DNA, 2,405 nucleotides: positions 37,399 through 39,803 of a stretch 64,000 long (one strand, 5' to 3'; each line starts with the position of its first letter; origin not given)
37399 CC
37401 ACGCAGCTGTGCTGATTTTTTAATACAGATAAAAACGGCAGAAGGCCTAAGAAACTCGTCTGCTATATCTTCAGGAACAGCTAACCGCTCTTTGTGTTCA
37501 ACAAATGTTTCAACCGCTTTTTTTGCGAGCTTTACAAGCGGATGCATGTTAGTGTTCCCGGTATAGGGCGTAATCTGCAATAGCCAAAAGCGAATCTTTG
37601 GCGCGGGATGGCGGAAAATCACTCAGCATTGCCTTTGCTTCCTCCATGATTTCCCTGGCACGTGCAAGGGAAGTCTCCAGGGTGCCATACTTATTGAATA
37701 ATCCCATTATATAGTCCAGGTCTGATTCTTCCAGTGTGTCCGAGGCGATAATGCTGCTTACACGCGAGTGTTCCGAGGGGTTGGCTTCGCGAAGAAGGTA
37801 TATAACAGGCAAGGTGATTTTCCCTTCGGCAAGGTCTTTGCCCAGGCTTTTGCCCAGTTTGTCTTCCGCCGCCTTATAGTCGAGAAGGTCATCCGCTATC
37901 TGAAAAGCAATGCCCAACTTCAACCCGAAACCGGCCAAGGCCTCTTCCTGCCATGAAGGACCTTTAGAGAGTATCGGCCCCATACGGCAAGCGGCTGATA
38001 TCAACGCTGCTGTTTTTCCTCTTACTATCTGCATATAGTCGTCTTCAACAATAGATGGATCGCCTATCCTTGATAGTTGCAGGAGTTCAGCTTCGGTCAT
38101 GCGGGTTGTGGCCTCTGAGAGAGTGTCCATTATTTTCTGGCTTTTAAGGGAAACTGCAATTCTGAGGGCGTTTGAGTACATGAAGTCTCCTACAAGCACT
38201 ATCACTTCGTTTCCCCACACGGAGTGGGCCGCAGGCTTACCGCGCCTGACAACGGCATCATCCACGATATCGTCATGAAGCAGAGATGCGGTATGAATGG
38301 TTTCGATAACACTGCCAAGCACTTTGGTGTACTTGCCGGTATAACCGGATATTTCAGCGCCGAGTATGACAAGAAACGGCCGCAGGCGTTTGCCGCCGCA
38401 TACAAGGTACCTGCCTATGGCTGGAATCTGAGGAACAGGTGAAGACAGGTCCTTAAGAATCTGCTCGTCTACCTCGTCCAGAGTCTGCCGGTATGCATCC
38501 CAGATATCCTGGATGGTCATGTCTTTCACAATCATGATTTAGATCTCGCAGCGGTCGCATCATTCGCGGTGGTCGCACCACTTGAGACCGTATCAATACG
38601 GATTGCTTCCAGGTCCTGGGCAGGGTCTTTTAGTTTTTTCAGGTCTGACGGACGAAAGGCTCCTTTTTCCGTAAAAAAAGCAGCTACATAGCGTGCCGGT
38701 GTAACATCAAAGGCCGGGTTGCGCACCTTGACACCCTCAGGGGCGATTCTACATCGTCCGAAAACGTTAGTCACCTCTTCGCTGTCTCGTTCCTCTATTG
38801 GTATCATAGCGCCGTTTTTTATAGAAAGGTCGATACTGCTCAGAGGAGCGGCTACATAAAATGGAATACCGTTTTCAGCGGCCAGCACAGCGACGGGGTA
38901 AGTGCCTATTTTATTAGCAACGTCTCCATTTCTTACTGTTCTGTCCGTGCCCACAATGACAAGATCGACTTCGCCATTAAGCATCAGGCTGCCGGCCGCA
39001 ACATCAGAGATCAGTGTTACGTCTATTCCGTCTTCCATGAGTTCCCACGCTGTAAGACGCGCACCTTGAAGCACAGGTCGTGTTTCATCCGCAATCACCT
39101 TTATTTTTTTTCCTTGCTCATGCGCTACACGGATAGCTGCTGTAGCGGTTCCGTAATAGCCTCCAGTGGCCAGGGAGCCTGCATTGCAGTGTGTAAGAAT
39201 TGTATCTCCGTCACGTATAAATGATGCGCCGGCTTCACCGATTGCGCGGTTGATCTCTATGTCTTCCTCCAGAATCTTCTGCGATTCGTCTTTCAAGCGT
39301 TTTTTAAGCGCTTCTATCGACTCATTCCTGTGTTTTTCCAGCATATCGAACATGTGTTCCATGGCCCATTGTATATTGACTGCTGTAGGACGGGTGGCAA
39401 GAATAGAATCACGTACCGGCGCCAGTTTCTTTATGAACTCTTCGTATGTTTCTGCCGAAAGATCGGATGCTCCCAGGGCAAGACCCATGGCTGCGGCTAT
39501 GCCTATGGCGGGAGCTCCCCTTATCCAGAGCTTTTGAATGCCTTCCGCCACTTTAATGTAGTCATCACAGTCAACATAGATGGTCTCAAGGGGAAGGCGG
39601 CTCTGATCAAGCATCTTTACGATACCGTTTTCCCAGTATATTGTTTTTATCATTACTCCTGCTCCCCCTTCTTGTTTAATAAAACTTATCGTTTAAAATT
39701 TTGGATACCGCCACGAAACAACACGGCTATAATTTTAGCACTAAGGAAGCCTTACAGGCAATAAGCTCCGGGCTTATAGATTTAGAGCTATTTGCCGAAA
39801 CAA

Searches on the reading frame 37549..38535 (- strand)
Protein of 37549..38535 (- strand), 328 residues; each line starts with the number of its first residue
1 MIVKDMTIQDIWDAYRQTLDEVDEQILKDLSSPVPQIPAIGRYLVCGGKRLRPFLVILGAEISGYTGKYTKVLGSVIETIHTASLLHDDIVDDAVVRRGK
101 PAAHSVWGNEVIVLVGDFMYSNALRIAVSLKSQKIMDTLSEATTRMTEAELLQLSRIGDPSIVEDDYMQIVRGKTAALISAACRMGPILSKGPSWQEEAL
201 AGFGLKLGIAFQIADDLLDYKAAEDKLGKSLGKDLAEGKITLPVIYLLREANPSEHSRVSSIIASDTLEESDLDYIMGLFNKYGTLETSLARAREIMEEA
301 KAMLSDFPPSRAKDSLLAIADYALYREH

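Call 98: search_protein_families(library=pfam, proteins=[window:37549-38535:-], max_evalue=0.00001)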
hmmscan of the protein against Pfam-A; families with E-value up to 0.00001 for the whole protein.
window:37549-38535:- (328 aa): 1 family
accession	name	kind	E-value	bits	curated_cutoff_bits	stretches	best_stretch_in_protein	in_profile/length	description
PF00348.22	polyprenyl_synt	-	1.9e-70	237.4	27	1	38-277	5-248/251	Polyprenyl synthetase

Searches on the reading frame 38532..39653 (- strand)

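Call 98: search_protein_families(library=pfam, proteins=[window:38532-39653:-], max_evalue=0.00001)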
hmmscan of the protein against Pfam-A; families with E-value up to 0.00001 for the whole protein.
window:38532-39653:- (373 aa): 1 family
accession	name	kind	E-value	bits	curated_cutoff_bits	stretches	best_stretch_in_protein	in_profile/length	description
PF01008.23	IF-2B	-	8.1e-89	298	22.4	1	44-335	2-280/280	Initiation factor 2 subunit family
